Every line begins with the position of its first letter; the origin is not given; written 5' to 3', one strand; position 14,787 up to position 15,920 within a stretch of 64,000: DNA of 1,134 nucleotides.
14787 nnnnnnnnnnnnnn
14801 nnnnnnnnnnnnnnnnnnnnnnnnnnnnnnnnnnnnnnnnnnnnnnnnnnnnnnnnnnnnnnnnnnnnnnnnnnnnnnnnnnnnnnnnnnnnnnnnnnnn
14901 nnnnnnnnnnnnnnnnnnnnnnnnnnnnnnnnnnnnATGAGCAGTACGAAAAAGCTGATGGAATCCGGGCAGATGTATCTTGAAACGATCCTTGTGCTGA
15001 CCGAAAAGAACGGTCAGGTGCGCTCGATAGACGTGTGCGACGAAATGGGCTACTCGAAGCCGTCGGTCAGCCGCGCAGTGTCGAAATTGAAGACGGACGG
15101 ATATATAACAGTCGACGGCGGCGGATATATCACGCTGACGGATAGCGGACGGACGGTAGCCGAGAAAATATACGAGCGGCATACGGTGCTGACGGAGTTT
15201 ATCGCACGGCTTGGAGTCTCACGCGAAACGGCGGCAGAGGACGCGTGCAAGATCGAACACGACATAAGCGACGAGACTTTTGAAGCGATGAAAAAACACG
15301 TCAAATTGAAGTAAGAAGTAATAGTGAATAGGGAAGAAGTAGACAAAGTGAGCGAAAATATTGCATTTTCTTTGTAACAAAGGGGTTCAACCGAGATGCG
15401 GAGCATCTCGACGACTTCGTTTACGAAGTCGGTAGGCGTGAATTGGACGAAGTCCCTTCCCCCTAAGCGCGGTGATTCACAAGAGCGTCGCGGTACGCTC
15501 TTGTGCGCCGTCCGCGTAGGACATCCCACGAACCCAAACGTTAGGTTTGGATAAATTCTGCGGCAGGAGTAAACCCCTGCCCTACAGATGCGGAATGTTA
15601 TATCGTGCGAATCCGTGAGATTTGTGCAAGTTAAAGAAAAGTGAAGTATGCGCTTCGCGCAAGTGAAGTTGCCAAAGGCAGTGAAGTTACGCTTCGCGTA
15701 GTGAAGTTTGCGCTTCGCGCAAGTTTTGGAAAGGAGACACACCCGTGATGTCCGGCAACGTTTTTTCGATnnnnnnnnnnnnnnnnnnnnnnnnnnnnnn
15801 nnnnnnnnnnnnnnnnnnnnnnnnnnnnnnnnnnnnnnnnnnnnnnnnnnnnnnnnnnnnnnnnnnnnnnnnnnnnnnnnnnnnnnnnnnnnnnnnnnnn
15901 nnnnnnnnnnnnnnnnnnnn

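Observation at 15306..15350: The repeat terminus carries stop codons in all three frames and supplies the actual stop codons of unrelated genes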

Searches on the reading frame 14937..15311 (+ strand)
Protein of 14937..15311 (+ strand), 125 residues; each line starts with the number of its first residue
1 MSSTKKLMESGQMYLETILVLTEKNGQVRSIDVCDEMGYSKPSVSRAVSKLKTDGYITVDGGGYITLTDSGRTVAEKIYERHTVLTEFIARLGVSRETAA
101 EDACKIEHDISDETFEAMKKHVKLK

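Call 15: find_encoding_contigs(protein=window:14937-15311:+, flank=3000, max_places=10)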
Protein window:14937-15311:+ (125 aa): 3 contigs read that carry it; 3 places shown.
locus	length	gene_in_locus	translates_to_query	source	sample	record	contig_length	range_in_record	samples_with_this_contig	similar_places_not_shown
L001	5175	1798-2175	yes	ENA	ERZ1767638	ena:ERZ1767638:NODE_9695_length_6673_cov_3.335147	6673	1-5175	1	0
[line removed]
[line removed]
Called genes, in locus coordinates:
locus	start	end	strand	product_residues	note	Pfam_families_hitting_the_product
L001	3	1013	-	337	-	?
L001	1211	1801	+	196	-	PF14278:TetR_C_8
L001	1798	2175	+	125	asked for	PF01325:Fe_dep_repress, PF24034:DUF7343 (weak), PF25213:HVO_A0261_N (weak), PF12802:MarR_2 (weak), PF13545:HTH_Crp_2 (faint), PF02742:Fe_dep_repr_C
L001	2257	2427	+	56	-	-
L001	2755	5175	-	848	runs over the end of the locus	PF07228:SpoIIE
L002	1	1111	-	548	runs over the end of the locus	PF02734:Dak2, PF21645:FakA-like_M, PF13684:FakA-like_C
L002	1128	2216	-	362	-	PF06925:MGDG_synth (weak), PF02350:Epimerase_2 (weak)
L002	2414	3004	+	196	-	PF14278:TetR_C_8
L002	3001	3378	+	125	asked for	PF01325:Fe_dep_repress, PF24034:DUF7343 (weak), PF25213:HVO_A0261_N (weak), PF12802:MarR_2 (weak), PF13545:HTH_Crp_2 (faint), PF02742:Fe_dep_repr_C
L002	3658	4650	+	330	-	PF13353:Fer4_12, PF04055:Radical_SAM, PF12797:Fer4_2 (faint), PF00037:Fer4 (faint), PF12837:Fer4_6 (faint), PF12838:Fer4_7 (weak)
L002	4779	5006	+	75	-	PF00550:PP-binding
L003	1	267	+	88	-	?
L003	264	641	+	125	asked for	PF01325:Fe_dep_repress, PF24034:DUF7343 (weak), PF25213:HVO_A0261_N (weak), PF12802:MarR_2 (weak), PF13545:HTH_Crp_2 (faint), PF02742:Fe_dep_repr_C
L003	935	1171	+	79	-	?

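Call 19: find_homologous_proteins(query=window:14937-15311:+, max_evalue=1e-20)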
Query window:14937-15311:+ (125 aa): 7983 proteins with E <= 1e-20 among 8000 candidates; the best 120 are listed.
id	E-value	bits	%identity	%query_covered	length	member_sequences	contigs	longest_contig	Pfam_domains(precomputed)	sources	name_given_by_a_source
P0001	7.2e-74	263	100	100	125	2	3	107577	PF12802.14,PF02742.22,PF13545.13,PF24034.2,PF01325.26,PF25213.2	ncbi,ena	-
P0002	1.1e-57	211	85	94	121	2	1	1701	PF02742.22,PF13545.13,PF01325.26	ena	-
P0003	2.5e-52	194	77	94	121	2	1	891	PF02742.22,PF13545.13,PF01325.26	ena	-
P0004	8.8e-50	186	74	92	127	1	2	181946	PF12802.14,PF02742.22,PF01325.26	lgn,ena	-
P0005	1.1e-49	185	76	94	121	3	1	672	PF02742.22,PF01325.26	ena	-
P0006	1.6e-49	185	74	92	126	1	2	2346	PF12802.14,PF02742.22,PF01325.26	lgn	-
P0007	2.9e-49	184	70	95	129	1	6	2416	PF12802.14,PF02742.22,PF01325.26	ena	-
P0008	3.1e-49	184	73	92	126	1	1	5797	PF12802.14,PF02742.22,PF01325.26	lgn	-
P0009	5.8e-49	183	73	92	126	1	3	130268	PF12802.14,PF02742.22,PF01325.26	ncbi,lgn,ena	-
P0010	9.0e-49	182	73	94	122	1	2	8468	PF12802.14,PF02742.22,PF01325.26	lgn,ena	-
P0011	9.7e-49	182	73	94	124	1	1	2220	PF02742.22,PF01325.26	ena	-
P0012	9.8e-49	182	73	94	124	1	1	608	PF02742.22,PF01325.26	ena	-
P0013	1.3e-48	182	74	94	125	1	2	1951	PF02742.22,PF01325.26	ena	-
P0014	1.4e-48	182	71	95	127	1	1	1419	PF12802.14,PF02742.22,PF01325.26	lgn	-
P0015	1.6e-48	182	71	95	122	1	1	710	PF12802.14,PF02742.22,PF01325.26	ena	-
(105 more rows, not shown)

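Call 21: find_encoding_contigs(protein=P0002, flank=3000, max_places=4)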
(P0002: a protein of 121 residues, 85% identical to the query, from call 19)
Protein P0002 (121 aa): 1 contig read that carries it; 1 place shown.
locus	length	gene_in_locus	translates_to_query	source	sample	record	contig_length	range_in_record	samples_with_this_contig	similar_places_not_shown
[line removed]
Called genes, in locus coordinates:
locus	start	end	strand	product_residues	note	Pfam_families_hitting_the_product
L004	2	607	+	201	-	?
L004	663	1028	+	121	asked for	PF01325:Fe_dep_repress, PF13545:HTH_Crp_2 (weak), PF02742:Fe_dep_repr_C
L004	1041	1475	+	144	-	PF12953:DUF3842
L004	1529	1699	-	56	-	?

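Call 22: find_encoding_contigs(protein=P0003, flank=3000, max_places=4)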
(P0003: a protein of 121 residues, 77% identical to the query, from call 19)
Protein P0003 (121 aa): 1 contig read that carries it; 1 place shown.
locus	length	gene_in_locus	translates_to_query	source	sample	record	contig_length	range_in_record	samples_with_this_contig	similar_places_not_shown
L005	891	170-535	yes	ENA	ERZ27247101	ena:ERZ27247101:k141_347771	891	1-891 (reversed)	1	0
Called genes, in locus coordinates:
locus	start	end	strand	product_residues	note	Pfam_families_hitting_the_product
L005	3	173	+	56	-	?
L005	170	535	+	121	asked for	PF01325:Fe_dep_repress, PF13545:HTH_Crp_2 (faint), PF02742:Fe_dep_repr_C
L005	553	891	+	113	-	?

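Call 71: find_encoding_contigs(protein=P0361, flank=1000, max_places=3)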
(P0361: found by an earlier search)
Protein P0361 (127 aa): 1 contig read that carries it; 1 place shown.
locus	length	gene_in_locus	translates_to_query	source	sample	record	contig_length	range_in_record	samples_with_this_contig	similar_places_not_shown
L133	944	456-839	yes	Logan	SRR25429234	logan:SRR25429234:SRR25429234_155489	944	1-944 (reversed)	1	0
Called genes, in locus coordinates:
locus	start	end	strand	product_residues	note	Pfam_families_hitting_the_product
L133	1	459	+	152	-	?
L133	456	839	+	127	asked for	PF01325:Fe_dep_repress, PF24034:DUF7343 (weak), PF25213:HVO_A0261_N (weak), PF12802:MarR_2 (weak), PF02742:Fe_dep_repr_C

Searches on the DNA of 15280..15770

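Call 80: search_rna_families(source=window, start=15280, end=15770, threshold=evalue, max_evalue=1)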
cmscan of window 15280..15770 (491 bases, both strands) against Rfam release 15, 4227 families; matches with E-value up to 1: 1.
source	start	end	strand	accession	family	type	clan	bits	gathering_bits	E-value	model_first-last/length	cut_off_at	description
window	15639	15712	+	RF01706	Gut-1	Gene; sRNA;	-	42.3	50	4.7e-07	1-77/77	no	Gut-1 RNA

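Call 82: search_rna_families(source=window, start=15600, end=15760, threshold=evalue, max_evalue=1, show_alignments=2)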
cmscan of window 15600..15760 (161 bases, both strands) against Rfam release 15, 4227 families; matches with E-value up to 1: 1.
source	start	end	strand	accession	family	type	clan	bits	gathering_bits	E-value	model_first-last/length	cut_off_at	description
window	15639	15712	+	RF01706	Gut-1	Gene; sRNA;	-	42.3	50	1.5e-07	1-77/77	no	Gut-1 RNA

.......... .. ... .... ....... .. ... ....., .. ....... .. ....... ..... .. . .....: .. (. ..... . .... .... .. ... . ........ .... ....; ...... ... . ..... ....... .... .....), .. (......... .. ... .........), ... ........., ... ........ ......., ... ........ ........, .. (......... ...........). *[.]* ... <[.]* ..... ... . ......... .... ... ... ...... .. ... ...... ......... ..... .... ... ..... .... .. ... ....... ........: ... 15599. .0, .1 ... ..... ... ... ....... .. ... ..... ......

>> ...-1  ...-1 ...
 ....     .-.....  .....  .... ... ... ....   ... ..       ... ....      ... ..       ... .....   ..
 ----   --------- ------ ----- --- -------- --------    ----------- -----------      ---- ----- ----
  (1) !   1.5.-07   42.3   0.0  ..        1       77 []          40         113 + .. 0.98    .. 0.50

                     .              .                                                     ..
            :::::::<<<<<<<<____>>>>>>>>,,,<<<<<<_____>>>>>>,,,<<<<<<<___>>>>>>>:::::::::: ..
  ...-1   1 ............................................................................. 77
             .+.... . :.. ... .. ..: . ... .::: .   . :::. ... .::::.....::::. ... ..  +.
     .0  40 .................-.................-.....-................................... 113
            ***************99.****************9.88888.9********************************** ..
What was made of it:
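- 15639..15712 (+): Array of four heptad-plus-hairpin units (linker AGUGAAGU) matching the Rfam Gut-1 motif below its gathering score. Calls 80 and 82 (42.3 bits, gathering score 50).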
